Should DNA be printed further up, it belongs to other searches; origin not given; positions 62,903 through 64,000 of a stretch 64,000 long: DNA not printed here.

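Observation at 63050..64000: Asd-family paralog with NPHPVT in place of the catalytic NPNC(S/T)T motif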

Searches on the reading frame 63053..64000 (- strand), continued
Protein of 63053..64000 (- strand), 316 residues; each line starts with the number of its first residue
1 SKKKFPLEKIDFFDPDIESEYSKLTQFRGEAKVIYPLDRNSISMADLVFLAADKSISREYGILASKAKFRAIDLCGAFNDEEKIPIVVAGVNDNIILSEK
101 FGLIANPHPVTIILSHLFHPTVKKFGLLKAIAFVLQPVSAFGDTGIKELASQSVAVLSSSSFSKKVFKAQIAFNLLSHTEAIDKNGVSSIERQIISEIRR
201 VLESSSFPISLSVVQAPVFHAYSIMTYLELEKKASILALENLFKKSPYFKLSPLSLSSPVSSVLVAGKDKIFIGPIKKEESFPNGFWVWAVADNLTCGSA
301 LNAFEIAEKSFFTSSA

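Call 23: predict_structure(alignment_id=A1)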
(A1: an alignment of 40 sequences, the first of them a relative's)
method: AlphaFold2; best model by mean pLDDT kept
length: 342 residues; sequences in the alignment: 40
mean_pLDDT: 82.2   pTM: 0.83
mean pLDDT of the five models: 82.2, 82.1, 79.6, 74.7, 69.4
residues with pLDDT >= 90: 174; 70-90: 94; 50-70: 48; < 50: 26
segments of 3 or more residues with pLDDT < 50: 1-3, 165-168, 181-183, 192-202
pLDDT, mean of each block of 10 residues (from residue 1): 71 92 91 92 81 93 85 94 91 86 92 93 81 94 96 95 55 52 52 45 64 88 95 91 68 95 94 86 65 85 87 89 79 84 54
secondary structure, 60 per line:
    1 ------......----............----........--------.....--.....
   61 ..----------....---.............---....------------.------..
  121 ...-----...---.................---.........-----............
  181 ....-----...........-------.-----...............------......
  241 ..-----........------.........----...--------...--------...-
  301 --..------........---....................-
elements in order: E7-12 H17-28 E33-40 E49-53 E56-62 E73-76 H80-92 E96-99 H119-123 E129-131 H135-151 E155-163 H169-184 H190-200 H215-228 E235-242 E248-255 H262-270 E275-277 E297-299 E311-318 H322-341

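Call 24: list_cluster_members(proteins=[P0141, P0143, P0148, P0151, P0152, P0158, P0159, P0160, P0163, P0166])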
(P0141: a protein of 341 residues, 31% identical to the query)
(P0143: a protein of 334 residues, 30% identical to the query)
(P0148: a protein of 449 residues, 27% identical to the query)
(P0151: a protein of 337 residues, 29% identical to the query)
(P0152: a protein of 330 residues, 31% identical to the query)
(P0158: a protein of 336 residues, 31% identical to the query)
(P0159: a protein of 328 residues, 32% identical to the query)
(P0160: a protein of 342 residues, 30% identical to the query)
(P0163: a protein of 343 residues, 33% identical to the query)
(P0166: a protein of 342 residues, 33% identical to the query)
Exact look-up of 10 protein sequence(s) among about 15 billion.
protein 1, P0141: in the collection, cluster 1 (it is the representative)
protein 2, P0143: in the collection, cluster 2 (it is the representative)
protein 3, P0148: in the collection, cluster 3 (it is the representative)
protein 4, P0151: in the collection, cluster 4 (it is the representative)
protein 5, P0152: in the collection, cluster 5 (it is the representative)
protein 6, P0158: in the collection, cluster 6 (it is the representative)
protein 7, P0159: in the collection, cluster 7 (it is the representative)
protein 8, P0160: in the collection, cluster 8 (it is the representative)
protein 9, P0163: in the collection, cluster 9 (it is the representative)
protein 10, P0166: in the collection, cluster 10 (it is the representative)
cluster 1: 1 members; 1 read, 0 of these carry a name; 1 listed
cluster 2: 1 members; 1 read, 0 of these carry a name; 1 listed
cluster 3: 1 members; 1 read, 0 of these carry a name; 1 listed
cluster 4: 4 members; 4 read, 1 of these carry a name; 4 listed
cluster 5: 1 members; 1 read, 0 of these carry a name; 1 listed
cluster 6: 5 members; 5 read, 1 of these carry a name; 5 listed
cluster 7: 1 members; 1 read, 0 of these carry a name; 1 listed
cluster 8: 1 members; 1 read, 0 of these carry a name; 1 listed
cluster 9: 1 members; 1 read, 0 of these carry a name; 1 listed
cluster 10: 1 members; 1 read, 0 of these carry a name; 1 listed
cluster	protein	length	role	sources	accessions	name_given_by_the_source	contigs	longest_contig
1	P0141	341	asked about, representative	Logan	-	-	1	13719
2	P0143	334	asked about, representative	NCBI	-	-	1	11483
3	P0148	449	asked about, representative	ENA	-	-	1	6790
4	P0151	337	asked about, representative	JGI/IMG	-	aspartate-semialdehyde dehydrogenase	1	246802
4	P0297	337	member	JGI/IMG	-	-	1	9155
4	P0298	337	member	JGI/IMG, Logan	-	-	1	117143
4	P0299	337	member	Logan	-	-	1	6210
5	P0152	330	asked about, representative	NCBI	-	-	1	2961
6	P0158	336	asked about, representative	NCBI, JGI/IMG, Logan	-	-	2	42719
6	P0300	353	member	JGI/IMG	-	aspartate-semialdehyde dehydrogenase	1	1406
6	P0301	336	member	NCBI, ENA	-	-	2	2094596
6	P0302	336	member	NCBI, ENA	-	-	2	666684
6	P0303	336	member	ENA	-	-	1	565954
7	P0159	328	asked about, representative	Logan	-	-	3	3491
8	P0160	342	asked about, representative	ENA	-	-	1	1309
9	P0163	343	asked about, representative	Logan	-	-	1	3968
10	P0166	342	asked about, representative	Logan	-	-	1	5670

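Call 28: fold_search(model_id=the predicted structure, library=pdb)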
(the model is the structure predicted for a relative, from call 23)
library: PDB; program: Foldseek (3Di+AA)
matches with E <= 10: 1132; with E <= 0.001: 497
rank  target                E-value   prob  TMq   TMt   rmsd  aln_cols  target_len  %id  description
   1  2qz9_B                4.2e-28  1.00  0.79  0.81   6.1       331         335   25  crystal structure of aspartate semialdehyde dehydrogenase II from vibrio cholerae (released 2008-04-08)
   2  2qz9_A                9.3e-28  1.00  0.80  0.82   6.0       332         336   25  crystal structure of aspartate semialdehyde dehydrogenase II from vibrio cholerae (released 2008-04-08)
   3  2r00_C                1.1e-27  1.00  0.80  0.81   6.2       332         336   25  crystal structure of aspartate semialdehyde dehydrogenase II complexed with ASA from vibrio cholerae (released 2008-04-08)
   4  8juo_A                1.3e-27  1.00  0.78  0.79   6.1       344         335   25  Crystal structure of aspartate semialdehyde dehydrogenase from Porphyromonas gingivalis (released 2024-06-05)
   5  2hjs                  5.7e-27  1.00  0.79  0.80   6.1       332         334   26  The structure of a probable aspartate-semialdehyde dehydrogenase from Pseudomonas aeruginosa (released 2006-08-29)
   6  2gz3_B                2.1e-26  1.00  0.77  0.76   6.5       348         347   25  Structure of Aspartate Semialdehyde Dehydrogenase (ASADH) from Streptococcus pneumoniae complexed with NADP and aspart (released 2006-08-15)
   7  2r00_A                2.3e-26  1.00  0.77  0.86   4.4       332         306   21  crystal structure of aspartate semialdehyde dehydrogenase II complexed with ASA from vibrio cholerae (released 2008-04-08)
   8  3pyl_C                2.7e-26  1.00  0.77  0.74   6.1       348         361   25  Crystal structure of aspartate beta-semialdehide dehydrogenase from Streptococcus pneumoniae with D-2,3-diaminopropion (released 2012-01-04)
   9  2gyy_A                3.3e-26  1.00  0.78  0.76   5.9       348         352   25  Structure of aspartate semialdehyde dehydrogenase (ASADH) from Streptococcus pneumoniae (released 2006-08-15)
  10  3pwk_B                3.9e-26  1.00  0.77  0.74   6.4       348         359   25  Crystal Structure of Aspartate beta-Semialdehide Dehydrogenase from Streptococcus pneumoniae with 2',5'-Adenosine diph (released 2012-01-04)
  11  2r00_B                6.0e-26  1.00  0.78  0.87   3.6       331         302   21  crystal structure of aspartate semialdehyde dehydrogenase II complexed with ASA from vibrio cholerae (released 2008-04-08)
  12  2gz1_A                6.3e-26  1.00  0.77  0.74   6.4       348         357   25  Structure of Aspartate Semialdehyde Dehydrogenase (ASADH) from Streptococcus pneumoniae complexed with NADP (released 2006-08-15)
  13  2yv3_A                7.1e-26  1.00  0.78  0.81   6.1       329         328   26  Crystal Structure of Aspartate Semialdehyde Dehydrogenase from Thermus thermophilus HB8 (released 2007-10-09)
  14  3q1l_C                9.1e-26  1.00  0.78  0.74   6.0       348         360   25  Crystals Structure of Aspartate beta-Semialdehyde Dehydrogenase from Streptococcus pneumoniae with cysteamine bound co (released 2012-01-04)
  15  3pyl_A                1.0e-25  1.00  0.78  0.75   5.9       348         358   25  Crystal structure of aspartate beta-semialdehide dehydrogenase from Streptococcus pneumoniae with D-2,3-diaminopropion (released 2012-01-04)
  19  2gyy_C                3.0e-25  1.00  0.76  0.74   6.1       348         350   25  Structure of aspartate semialdehyde dehydrogenase (ASADH) from Streptococcus pneumoniae (released 2006-08-15)
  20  2gyy_D                5.5e-25  1.00  0.75  0.75   6.3       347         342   25  Structure of aspartate semialdehyde dehydrogenase (ASADH) from Streptococcus pneumoniae (released 2006-08-15)
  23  2gyy_B                1.6e-23  1.00  0.72  0.72   6.5       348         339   25  Structure of aspartate semialdehyde dehydrogenase (ASADH) from Streptococcus pneumoniae (released 2006-08-15)
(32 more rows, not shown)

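Call 30: find_related_loci(query=A1, collection=genome_contigs, flank=8000)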
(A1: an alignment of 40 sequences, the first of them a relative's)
Query A1 (342 aa) in genome_contigs; peptide patterns used: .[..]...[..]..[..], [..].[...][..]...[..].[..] (x = any residue, [..] = any of these).
599 stretches matched a pattern (row limit reached: there are more); 565 encode a relative of the query (tblastn E <= 1e-3); the best 80 are kept; 80 distinct loci.
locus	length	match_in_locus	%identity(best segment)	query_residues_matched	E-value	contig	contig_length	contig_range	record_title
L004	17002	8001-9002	66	1-337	1e-147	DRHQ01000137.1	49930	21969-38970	MAG TPA_asm: Candidatus Aminicenantes bacterium isolate HyVt-373 HyVt-373_k145_831522, whole genome shotgun sequence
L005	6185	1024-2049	66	1-342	2e-148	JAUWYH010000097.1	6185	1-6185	MAG: Candidatus Aminicenantes bacterium isolate CSMAG_2705 CSMAG_2705_k141_518132_length_6185_cov_11.3084, whole genome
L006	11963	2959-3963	67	5-342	9e-147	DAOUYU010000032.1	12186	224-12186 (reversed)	MAG TPA_asm: Candidatus Aminicenantes bacterium isolate CSMAG_935 CSMAG_935_k141_6016991_length_12186_cov_7.9663, whole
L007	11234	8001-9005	66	1-335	4e-146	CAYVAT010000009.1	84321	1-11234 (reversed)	MAG TPA_asm: uncultured Eubacteriales bacterium isolate binchicken_co178_256 genome assembly, contig: NODE_576_length_84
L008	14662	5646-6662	68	1-342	7e-146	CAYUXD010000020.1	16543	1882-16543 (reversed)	MAG TPA_asm: uncultured Eubacteriales bacterium isolate binchicken_co34_557 genome assembly, contig: NODE_5708_length_16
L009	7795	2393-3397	66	5-342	9e-145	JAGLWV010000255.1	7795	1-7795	MAG: Candidatus Aminicenantes bacterium isolate RS_12_32 ZL285.bin.32.fa_255, whole genome shotgun sequence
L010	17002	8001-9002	64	1-337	2e-144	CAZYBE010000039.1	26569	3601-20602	MAG TPA_asm: uncultured Eubacteriales bacterium isolate binchicken_co376_124 genome assembly, contig: NODE_1567_length_2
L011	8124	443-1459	63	1-342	5e-144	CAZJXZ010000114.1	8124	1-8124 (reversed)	MAG TPA_asm: uncultured Eubacteriales bacterium isolate binchicken_co383_20 genome assembly, contig: NODE_3435_length_81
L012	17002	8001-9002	66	1-337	6e-144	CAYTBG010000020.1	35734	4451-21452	MAG TPA_asm: uncultured Eubacteriales bacterium isolate SRP068000_co2_7 genome assembly, contig: NODE_519_length_35734_c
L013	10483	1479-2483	66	1-335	3e-143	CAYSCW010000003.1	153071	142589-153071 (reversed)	MAG TPA_asm: uncultured Eubacteriales bacterium isolate binchicken_co34_437 genome assembly, contig: NODE_40_length_1530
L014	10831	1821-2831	66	1-340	5e-143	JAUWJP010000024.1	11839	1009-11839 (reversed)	MAG: Candidatus Aminicenantes bacterium isolate CSMAG_2323 CSMAG_2323_k127_3580892_length_11839_cov_36.0000, whole genom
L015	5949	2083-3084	66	1-337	5e-143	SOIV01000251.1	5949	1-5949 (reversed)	MAG: Candidatus Aminicenantes bacterium isolate E29_bin47 NODE_6467_length_5949_cov_107.571429, whole genome shotgun seq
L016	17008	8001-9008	63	1-336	3e-142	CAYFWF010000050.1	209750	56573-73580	MAG TPA_asm: uncultured Eubacteriales bacterium isolate ERP108616_co1_236 genome assembly, contig: k119_556158, whole ge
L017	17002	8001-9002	65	1-337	4e-142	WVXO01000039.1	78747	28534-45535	MAG: Candidatus Aminicenantes bacterium isolate CS1-C017 C_merged_R1_(paired)_contig_1705, whole genome shotgun sequence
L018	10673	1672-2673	66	1-337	5e-141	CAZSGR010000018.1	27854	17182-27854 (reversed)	MAG TPA_asm: uncultured Eubacteriales bacterium isolate SRP068000_co2_13 genome assembly, contig: NODE_934_length_27854_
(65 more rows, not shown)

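Call 35: find_homologous_proteins(query=A3, max_evalue=1e-10)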
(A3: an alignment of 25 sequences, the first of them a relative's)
Query A3 (25 sequences) (360 aa, profile of the alignment): 2793 proteins with E <= 1e-10 among 8000 candidates; the best 120 are listed.
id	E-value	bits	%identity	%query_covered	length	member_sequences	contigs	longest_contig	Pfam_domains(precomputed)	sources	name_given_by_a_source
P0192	1.1e-119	417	100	100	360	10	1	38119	PF02774.24,PF01118.31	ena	-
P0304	1.9e-116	407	84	100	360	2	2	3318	PF02774.24,PF01118.31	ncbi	-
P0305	2.2e-114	400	38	92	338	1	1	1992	PF02774.24,PF01118.31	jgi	-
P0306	1.1e-113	398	74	100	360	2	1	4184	PF02774.24,PF01118.31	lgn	-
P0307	1.2e-113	398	77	96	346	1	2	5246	PF02774.24,PF01118.31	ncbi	-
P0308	5.4e-113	395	44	91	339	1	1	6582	PF02774.24,PF01118.31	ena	-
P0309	6.8e-113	395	73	100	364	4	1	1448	PF02774.24,PF01118.31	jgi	jgi:aspartate-semialdehyde dehydrogenase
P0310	6.2e-112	392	44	91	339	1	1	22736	PF02774.24,PF01118.31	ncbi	ncbi:MAG: Asd/ArgC dimerization domain-containing protein [Terriglobia bacterium]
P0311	2.4e-111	390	38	91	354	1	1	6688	PF02774.24,PF01118.31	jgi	jgi:aspartate-semialdehyde dehydrogenase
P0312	3.0e-111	390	39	90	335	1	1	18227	PF02774.24,PF01118.31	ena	-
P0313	3.0e-111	390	44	90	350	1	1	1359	PF02774.24,PF01118.31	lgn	-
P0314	3.1e-111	390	42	90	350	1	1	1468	PF02774.24,PF01118.31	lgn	-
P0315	7.6e-111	388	40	91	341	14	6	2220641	PF02774.24,PF01118.31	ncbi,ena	-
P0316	8.6e-111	388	43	90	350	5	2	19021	PF02774.24,PF01118.31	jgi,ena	-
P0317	1.2e-110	388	40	90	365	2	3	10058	PF02774.24,PF01118.31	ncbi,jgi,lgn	-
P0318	7.3e-110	385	42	90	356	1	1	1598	PF02774.24,PF01118.31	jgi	-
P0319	1.8e-109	384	44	91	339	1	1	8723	PF02774.24,PF01118.31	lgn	-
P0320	7.2e-109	382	43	90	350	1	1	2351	PF02774.24,PF01118.31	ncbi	ncbi:MAG: Asd/ArgC dimerization domain-containing protein [Terriglobia bacterium]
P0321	3.3e-108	380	40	93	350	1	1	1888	PF02774.24,PF01118.31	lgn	-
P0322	5.7e-108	379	43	90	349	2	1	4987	PF02774.24,PF01118.31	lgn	-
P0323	5.4e-107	376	41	90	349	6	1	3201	PF02774.24,PF01118.31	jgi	-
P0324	9.9e-107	375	41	91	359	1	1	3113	PF02774.24,PF01118.31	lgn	-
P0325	1.2e-106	374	41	90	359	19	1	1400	PF02774.24,PF01118.31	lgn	-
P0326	2.5e-106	373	42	90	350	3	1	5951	PF02774.24,PF01118.31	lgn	-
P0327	3.2e-106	373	41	90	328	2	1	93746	PF02774.24,PF01118.31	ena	-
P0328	4.4e-106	373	43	90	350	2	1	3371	PF02774.24,PF01118.31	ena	-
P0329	6.2e-106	372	39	90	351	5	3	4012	PF02774.24,PF01118.31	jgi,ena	-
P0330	6.6e-106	372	41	89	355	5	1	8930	PF02774.24,PF01118.31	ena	-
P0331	1.1e-105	371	40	98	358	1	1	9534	PF02774.24,PF01118.31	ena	-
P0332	1.9e-105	371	40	98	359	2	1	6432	PF02774.24,PF01118.31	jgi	jgi:aspartate-semialdehyde dehydrogenase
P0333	2.3e-105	370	41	93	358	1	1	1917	PF02774.24,PF01118.31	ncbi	-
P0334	2.5e-105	370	38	89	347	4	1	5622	PF02774.24,PF01118.31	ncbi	-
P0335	2.5e-105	370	39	92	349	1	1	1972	PF02774.24,PF01118.31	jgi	jgi:aspartate-semialdehyde dehydrogenase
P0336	2.8e-105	370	40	94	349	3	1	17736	PF02774.24,PF01118.31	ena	-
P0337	3.9e-105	370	42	89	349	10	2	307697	PF02774.24,PF01118.31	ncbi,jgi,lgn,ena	-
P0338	4.1e-105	369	41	89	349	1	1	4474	PF02774.24,PF01118.31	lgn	-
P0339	5.9e-105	369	39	88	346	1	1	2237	PF02774.24,PF01118.31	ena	-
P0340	7.2e-105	369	42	93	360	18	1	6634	PF02774.24,PF01118.31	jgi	jgi:aspartate-semialdehyde dehydrogenase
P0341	8.2e-105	368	40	95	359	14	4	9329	PF02774.24,PF01118.31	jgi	jgi:aspartate-semialdehyde dehydrogenase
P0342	1.0e-104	368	39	93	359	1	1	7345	PF02774.24,PF01118.31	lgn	-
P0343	1.0e-104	368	42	90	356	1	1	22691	PF02774.24,PF01118.31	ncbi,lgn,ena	-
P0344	1.1e-104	368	42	90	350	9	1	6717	PF02774.24,PF01118.31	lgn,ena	-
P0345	1.2e-104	368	39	91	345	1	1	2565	PF02774.24,PF01118.31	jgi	jgi:aspartate-semialdehyde dehydrogenase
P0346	1.5e-104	368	42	92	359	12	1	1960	PF02774.24,PF01118.31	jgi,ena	-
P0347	1.9e-104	367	41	92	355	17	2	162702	PF02774.24,PF01118.31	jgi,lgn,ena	-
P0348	1.9e-104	367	44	91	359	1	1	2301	PF02774.24,PF01118.31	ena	-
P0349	2.2e-104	367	38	94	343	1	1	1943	PF02774.24,PF01118.31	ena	-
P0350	2.4e-104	367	37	88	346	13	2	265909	PF02774.24,PF01118.31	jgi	jgi:aspartate-semialdehyde dehydrogenase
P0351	2.4e-104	367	42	90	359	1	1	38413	PF02774.24,PF01118.31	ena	-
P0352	2.9e-104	367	38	96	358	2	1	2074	PF02774.24,PF01118.31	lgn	-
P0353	3.0e-104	367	42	93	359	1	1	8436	PF02774.24,PF01118.31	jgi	jgi:aspartate-semialdehyde dehydrogenase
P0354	3.8e-104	366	40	98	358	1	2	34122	PF02774.24,PF01118.31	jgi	-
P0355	4.4e-104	366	40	89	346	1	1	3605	PF02774.24,PF01118.31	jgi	jgi:aspartate-semialdehyde dehydrogenase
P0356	4.6e-104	366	38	95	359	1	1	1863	PF02774.24,PF01118.31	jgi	jgi:aspartate-semialdehyde dehydrogenase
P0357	4.9e-104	366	39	96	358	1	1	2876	PF02774.24,PF01118.31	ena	-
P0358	5.7e-104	366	39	94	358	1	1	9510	PF02774.24,PF01118.31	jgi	jgi:aspartate-semialdehyde dehydrogenase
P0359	5.9e-104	366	41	93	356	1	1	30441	PF02774.24,PF01118.31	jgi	jgi:aspartate-semialdehyde dehydrogenase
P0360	8.7e-104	365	39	93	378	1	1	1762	PF02774.24,PF01118.31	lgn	-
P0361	9.9e-104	365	39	94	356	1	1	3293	PF02774.24,PF01118.31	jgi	-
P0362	9.9e-104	365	41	89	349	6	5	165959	PF02774.24,PF01118.31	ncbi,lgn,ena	-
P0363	1.1e-103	365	42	90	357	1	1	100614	PF02774.24,PF01118.31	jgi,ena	jgi:aspartate-semialdehyde dehydrogenase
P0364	1.3e-103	365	41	94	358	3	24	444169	PF02774.24,PF01118.31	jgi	jgi:aspartate-semialdehyde dehydrogenase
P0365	1.4e-103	364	39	98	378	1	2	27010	PF02774.24,PF01118.31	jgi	jgi:aspartate-semialdehyde dehydrogenase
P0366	1.6e-103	364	38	91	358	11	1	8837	PF02774.24,PF01118.31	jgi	jgi:aspartate-semialdehyde dehydrogenase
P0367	1.6e-103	364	38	94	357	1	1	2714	PF02774.24,PF01118.31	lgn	-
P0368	1.8e-103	364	38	96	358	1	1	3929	PF02774.24,PF01118.31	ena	-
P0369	1.9e-103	364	40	95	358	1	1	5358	PF02774.24,PF01118.31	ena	-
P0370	2.2e-103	364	41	87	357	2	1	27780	PF02774.24,PF01118.31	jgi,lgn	jgi:aspartate-semialdehyde dehydrogenase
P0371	2.3e-103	364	40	89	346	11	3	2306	PF02774.24,PF01118.31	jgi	jgi:aspartate-semialdehyde dehydrogenase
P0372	2.4e-103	364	41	94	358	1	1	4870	PF02774.24,PF01118.31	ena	-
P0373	2.7e-103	363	38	96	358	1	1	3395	PF02774.24,PF01118.31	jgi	jgi:aspartate-semialdehyde dehydrogenase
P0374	2.8e-103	363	41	90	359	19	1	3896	PF02774.24,PF01118.31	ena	-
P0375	2.9e-103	363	42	90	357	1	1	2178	PF02774.24,PF01118.31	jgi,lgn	jgi:aspartate-semialdehyde dehydrogenase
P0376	3.0e-103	363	39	95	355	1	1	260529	PF02774.24,PF01118.31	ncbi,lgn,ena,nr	ncbi:MAG TPA: Asd/ArgC dimerization domain-containing protein [Candidatus Sulfotelmatobacter sp.]|nr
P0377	3.1e-103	363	41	90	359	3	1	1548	PF02774.24,PF01118.31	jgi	jgi:aspartate-semialdehyde dehydrogenase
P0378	3.3e-103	363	41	90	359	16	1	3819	PF02774.24,PF01118.31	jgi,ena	jgi:aspartate-semialdehyde dehydrogenase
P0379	3.6e-103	363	39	96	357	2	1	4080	PF02774.24,PF01118.31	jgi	jgi:aspartate-semialdehyde dehydrogenase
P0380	3.7e-103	363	40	90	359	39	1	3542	PF02774.24,PF01118.31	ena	-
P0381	3.7e-103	363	40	88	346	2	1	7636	PF02774.24,PF01118.31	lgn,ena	-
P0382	4.6e-103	363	40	89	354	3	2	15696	PF02774.24,PF01118.31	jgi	jgi:aspartate-semialdehyde dehydrogenase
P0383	4.7e-103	363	42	92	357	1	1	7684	PF02774.24,PF01118.31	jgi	jgi:aspartate-semialdehyde dehydrogenase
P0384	5.3e-103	363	39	98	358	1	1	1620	PF02774.24,PF01118.31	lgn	-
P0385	5.4e-103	362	39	97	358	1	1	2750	PF02774.24,PF01118.31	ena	-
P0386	6.3e-103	362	38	88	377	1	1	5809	PF02774.24,PF01118.31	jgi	-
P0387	6.5e-103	362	38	93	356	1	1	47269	PF02774.24,PF01118.31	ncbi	-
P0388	6.6e-103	362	40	96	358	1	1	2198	PF02774.24,PF01118.31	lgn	-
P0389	7.0e-103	362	40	96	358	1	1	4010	PF02774.24,PF01118.31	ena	-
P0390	7.4e-103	362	40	94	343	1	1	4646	PF02774.24,PF01118.31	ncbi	-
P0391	7.9e-103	362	45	89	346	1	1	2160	PF02774.24,PF01118.31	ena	-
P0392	8.6e-103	362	38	93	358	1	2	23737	PF02774.24,PF01118.31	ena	-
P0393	9.2e-103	362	43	90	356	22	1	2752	PF02774.24,PF01118.31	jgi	-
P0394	9.2e-103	362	41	94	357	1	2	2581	PF02774.24,PF01118.31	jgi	jgi:aspartate-semialdehyde dehydrogenase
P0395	9.5e-103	362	39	98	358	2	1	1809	PF02774.24,PF01118.31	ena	-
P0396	9.9e-103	362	40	93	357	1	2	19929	PF02774.24,PF01118.31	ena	-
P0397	1.0e-102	362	39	96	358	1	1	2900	PF02774.24,PF01118.31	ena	-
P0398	1.0e-102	362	38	88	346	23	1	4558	PF02774.24,PF01118.31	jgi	jgi:aspartate-semialdehyde dehydrogenase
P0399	1.0e-102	362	39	87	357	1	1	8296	PF02774.24,PF01118.31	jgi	jgi:aspartate-semialdehyde dehydrogenase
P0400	1.1e-102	361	40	93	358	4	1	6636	PF02774.24,PF01118.31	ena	-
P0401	1.2e-102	361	41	95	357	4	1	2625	PF02774.24,PF01118.31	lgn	-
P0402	1.2e-102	361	38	93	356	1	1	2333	PF02774.24,PF01118.31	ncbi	-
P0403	1.3e-102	361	41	90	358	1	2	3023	PF02774.24,PF01118.31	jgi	jgi:aspartate-semialdehyde dehydrogenase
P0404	1.4e-102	361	40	90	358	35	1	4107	PF02774.24,PF01118.31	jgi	jgi:aspartate-semialdehyde dehydrogenase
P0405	1.4e-102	361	41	90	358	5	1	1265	PF02774.24,PF01118.31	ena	-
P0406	1.5e-102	361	38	96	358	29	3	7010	PF02774.24,PF01118.31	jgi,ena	-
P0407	1.5e-102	361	39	88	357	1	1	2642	PF02774.24,PF01118.31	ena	-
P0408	1.6e-102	361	41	90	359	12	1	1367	PF02774.24,PF01118.31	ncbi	-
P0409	1.6e-102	361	38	98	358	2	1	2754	PF02774.24,PF01118.31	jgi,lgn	jgi:aspartate-semialdehyde dehydrogenase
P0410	1.6e-102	361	41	90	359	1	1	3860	PF02774.24,PF01118.31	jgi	jgi:aspartate-semialdehyde dehydrogenase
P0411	1.8e-102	361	39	93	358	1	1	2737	PF02774.24,PF01118.31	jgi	-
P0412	1.9e-102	361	39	98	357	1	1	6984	PF02774.24,PF01118.31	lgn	-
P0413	1.9e-102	361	39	95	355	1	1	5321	PF02774.24,PF01118.31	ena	-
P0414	1.9e-102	361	39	97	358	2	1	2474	PF02774.24,PF01118.31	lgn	-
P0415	1.9e-102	361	40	96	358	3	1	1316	PF02774.24,PF01118.31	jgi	-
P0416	2.0e-102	361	40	96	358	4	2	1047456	PF02774.24,PF01118.31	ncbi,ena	-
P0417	2.1e-102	361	41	90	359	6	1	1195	PF02774.24,PF01118.31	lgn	-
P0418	2.1e-102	361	39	96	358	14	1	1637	PF02774.24,PF01118.31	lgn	-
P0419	2.1e-102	361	38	95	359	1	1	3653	PF02774.24,PF01118.31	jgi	jgi:aspartate-semialdehyde dehydrogenase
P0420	2.2e-102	361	39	96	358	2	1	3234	PF02774.24,PF01118.31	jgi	jgi:aspartate-semialdehyde dehydrogenase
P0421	2.2e-102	360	42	90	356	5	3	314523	PF02774.24,PF01118.31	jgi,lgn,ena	-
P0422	2.2e-102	360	39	92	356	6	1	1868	PF02774.24,PF01118.31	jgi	jgi:aspartate-semialdehyde dehydrogenase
